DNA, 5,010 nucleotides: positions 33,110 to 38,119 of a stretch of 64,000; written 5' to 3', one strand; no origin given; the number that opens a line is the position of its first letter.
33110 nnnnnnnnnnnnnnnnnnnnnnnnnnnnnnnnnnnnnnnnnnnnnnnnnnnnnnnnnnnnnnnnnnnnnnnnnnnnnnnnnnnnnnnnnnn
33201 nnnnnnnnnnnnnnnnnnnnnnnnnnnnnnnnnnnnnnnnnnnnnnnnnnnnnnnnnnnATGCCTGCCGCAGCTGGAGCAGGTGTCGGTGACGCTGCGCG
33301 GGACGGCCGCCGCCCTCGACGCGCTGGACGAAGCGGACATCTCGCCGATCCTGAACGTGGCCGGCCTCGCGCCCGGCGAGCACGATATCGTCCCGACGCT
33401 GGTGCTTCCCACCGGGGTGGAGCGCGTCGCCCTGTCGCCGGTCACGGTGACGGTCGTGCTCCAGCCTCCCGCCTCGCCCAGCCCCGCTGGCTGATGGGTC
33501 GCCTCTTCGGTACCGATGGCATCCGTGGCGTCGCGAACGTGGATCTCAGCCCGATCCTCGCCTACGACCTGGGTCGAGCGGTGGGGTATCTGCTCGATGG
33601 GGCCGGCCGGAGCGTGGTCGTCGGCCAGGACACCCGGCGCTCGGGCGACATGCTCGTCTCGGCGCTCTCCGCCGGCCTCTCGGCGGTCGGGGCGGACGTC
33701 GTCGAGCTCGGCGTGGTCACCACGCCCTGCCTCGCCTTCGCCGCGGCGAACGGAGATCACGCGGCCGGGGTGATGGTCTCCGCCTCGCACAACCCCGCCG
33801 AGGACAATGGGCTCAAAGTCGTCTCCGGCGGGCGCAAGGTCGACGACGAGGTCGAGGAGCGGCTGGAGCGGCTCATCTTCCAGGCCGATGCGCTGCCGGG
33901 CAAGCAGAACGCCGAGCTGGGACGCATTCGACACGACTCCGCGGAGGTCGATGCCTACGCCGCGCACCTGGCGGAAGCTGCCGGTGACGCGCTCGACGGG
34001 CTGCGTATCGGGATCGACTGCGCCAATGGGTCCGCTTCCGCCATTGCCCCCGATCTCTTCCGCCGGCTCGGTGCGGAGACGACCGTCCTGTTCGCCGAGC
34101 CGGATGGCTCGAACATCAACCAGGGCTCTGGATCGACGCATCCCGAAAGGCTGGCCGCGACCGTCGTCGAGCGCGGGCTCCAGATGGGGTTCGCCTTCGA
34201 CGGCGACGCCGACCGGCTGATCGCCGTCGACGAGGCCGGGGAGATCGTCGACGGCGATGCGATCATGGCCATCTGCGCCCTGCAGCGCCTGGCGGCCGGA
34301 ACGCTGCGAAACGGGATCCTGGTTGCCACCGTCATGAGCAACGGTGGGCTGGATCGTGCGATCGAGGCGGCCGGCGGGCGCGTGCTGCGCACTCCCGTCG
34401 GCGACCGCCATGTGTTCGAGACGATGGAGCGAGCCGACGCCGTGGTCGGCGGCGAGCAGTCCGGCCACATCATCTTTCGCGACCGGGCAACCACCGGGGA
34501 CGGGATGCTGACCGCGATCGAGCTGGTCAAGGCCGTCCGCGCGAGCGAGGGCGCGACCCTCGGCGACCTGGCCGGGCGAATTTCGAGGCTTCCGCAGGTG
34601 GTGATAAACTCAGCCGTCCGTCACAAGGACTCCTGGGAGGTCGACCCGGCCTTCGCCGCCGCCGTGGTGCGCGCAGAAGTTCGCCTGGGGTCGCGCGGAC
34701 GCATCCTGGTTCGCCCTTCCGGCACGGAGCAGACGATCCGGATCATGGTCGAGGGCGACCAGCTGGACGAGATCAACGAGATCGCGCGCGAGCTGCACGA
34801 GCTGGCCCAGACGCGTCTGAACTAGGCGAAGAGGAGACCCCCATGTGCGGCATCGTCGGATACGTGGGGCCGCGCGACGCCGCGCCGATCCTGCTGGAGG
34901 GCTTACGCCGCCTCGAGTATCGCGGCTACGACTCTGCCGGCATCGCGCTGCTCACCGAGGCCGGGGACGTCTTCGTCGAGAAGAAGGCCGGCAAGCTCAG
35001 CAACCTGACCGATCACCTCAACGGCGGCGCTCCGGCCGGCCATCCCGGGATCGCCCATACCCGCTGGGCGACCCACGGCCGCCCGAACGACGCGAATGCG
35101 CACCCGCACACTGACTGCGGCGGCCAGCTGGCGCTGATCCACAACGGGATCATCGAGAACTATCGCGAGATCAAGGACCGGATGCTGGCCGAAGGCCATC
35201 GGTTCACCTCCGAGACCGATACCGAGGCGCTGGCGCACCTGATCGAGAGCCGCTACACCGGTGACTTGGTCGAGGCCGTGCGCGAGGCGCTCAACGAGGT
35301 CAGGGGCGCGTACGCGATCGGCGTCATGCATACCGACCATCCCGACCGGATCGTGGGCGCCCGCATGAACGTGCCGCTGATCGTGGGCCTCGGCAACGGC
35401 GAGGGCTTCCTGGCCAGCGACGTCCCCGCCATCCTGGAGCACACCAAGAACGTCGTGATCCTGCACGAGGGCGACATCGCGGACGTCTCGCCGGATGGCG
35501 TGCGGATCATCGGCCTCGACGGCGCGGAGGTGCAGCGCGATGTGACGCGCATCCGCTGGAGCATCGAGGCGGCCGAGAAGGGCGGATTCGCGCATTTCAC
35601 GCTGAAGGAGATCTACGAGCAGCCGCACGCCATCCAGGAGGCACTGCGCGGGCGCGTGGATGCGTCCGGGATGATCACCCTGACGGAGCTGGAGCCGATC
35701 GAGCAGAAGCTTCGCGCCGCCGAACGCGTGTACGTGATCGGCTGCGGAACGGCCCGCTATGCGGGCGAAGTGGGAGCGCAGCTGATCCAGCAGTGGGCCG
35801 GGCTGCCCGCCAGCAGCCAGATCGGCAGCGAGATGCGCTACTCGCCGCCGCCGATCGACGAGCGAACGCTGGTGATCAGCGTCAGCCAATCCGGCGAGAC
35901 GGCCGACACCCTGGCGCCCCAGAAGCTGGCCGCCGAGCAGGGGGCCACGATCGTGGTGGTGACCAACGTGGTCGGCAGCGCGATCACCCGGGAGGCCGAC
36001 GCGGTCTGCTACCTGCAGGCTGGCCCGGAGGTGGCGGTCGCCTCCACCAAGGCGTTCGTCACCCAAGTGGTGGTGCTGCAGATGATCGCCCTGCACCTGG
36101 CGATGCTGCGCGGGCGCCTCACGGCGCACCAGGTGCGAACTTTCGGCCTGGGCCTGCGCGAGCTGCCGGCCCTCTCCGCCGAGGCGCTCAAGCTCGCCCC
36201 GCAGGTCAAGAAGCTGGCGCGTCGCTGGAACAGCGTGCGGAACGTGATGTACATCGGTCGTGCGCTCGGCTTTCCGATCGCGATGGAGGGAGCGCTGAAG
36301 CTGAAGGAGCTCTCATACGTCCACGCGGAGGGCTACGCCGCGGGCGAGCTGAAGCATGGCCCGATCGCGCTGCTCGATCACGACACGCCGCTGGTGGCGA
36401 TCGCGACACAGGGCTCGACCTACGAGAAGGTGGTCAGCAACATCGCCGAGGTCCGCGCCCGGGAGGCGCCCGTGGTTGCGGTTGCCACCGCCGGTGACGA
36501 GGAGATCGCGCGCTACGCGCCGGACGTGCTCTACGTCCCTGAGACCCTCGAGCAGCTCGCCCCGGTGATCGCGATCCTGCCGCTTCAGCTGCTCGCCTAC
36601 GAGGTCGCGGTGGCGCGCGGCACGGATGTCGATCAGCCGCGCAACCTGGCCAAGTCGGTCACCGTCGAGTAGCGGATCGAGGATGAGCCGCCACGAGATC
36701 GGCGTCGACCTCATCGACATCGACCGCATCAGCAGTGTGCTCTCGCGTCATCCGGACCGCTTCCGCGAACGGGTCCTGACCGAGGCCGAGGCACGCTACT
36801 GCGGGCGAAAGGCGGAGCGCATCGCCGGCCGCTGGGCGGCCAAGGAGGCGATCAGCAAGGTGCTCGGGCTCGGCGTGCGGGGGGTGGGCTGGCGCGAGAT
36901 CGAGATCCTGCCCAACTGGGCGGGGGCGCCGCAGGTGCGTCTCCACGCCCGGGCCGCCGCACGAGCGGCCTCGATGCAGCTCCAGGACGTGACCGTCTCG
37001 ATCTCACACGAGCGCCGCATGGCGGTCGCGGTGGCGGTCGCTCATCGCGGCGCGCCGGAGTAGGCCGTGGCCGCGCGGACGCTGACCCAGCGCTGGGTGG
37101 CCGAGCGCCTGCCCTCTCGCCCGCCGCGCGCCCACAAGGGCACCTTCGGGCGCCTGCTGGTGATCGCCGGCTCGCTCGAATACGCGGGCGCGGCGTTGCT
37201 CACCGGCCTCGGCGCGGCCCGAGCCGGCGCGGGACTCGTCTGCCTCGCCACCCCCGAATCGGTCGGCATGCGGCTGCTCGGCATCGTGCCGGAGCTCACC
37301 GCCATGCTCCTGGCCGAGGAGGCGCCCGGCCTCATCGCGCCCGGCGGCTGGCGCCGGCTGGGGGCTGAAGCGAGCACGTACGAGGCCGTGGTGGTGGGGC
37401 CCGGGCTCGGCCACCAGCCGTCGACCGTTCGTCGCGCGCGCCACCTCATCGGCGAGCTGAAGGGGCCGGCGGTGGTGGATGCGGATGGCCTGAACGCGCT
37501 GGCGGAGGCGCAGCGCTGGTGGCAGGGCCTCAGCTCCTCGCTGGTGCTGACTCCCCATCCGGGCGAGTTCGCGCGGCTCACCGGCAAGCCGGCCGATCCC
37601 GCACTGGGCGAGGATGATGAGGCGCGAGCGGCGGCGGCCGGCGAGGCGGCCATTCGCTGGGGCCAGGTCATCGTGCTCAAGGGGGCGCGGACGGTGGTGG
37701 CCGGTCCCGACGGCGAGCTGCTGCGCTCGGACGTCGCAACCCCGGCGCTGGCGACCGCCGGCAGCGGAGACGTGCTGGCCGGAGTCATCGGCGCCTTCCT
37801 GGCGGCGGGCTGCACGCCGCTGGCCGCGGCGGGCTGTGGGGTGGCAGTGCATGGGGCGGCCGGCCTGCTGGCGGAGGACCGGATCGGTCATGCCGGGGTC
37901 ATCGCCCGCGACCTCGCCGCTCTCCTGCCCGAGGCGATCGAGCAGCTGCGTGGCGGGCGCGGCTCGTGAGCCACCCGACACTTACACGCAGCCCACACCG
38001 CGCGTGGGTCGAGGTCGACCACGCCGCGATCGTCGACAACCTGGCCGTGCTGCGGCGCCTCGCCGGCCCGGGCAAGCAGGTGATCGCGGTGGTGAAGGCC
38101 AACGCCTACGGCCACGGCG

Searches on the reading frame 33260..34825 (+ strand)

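Call 89: search_protein_families(library=ncbifam, proteins=[window:33260-34825:+], max_evalue=0.00001)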
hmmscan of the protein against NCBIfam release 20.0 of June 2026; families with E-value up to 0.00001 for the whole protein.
window:33260-34825:+ (521 aa): 6 families
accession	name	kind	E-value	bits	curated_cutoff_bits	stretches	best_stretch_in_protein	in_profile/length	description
TIGR01455.1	glmM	equivalog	1.7e-142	475.2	447.55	1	83-514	1-438/442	phosphoglucosamine mutase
TIGR03990.1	Arch_GlmM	equivalog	1.9e-94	317.1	439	1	81-514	2-442/444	phosphoglucosamine mutase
NF007088.0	PRK09542.1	equivalog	1.1e-56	192.8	618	1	83-515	12-452/456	phosphomannomutase/phosphoglucomutase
NF046027.1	PhglucPhmanMutPgmG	equivalog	1.8e-53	181.8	600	1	88-454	15-375/460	phosphoglucomutase/phosphomannomutase PgmG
NF011943.0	PRK15414.1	subfamily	1.3e-37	129.9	801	1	85-454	9-384/456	phosphomannomutase CpsG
NF005737.0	PRK07564.1-1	equivalog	2.9e-06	26.2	378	0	291-401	253-365/543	alpha-D-glucose phosphate-specific phosphoglucomutase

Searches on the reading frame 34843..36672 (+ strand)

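Call 4: search_protein_families(library=pfam, proteins=[window:34843-36672:+], max_evalue=0.01)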
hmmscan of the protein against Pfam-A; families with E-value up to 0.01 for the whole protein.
window:34843-36672:+ (609 aa): 4 families
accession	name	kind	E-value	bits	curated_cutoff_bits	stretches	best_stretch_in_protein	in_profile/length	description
PF01380.27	SIS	-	1.6e-52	177.2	25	2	289-416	1-129/131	SIS domain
PF13522.11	GATase_6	-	2e-18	67.1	27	1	69-182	13-119/130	Glutamine amidotransferase domain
PF13537.11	GATase_7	-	1.2e-13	51.6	25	1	83-198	10-122/123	Glutamine amidotransferase domain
PF13230.11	GATase_4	-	0.00077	18.9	23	1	33-133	37-137/272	Glutamine amidotransferases class-II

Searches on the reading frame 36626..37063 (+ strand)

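Call 4: search_protein_families(library=pfam, proteins=[window:36626-37063:+], max_evalue=0.01)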
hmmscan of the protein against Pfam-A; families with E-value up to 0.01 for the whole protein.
window:36626-37063:+ (145 aa): 2 families
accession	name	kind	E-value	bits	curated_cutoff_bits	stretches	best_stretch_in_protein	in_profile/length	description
PF01648.25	ACPS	-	1.7e-18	67.1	25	1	25-128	2-104/111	4'-phosphopantetheinyl transferase superfamily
PF17837.6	4PPT_N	-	0.0073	16.8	27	0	61-79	13-31/68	4'-phosphopantetheinyl transferase N-terminal domain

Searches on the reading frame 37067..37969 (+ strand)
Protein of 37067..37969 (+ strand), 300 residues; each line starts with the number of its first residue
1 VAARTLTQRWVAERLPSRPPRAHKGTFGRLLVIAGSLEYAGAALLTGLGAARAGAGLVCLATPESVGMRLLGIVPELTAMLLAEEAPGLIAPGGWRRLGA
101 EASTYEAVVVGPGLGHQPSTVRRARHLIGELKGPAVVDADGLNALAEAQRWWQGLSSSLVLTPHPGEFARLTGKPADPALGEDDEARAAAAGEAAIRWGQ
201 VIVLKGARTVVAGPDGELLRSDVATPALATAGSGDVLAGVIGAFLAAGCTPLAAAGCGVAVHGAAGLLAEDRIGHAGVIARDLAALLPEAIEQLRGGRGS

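Call 4: search_protein_families(library=pfam, proteins=[window:37067-37969:+], max_evalue=0.01)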
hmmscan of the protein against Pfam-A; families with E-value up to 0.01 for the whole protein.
window:37067-37969:+ (300 aa): 1 family
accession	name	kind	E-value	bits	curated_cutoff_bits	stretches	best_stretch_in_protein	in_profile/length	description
PF01256.23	Carb_kinase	-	1.1e-54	185.9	27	1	30-287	1-240/242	NAD(P)H-hydrate dehydratase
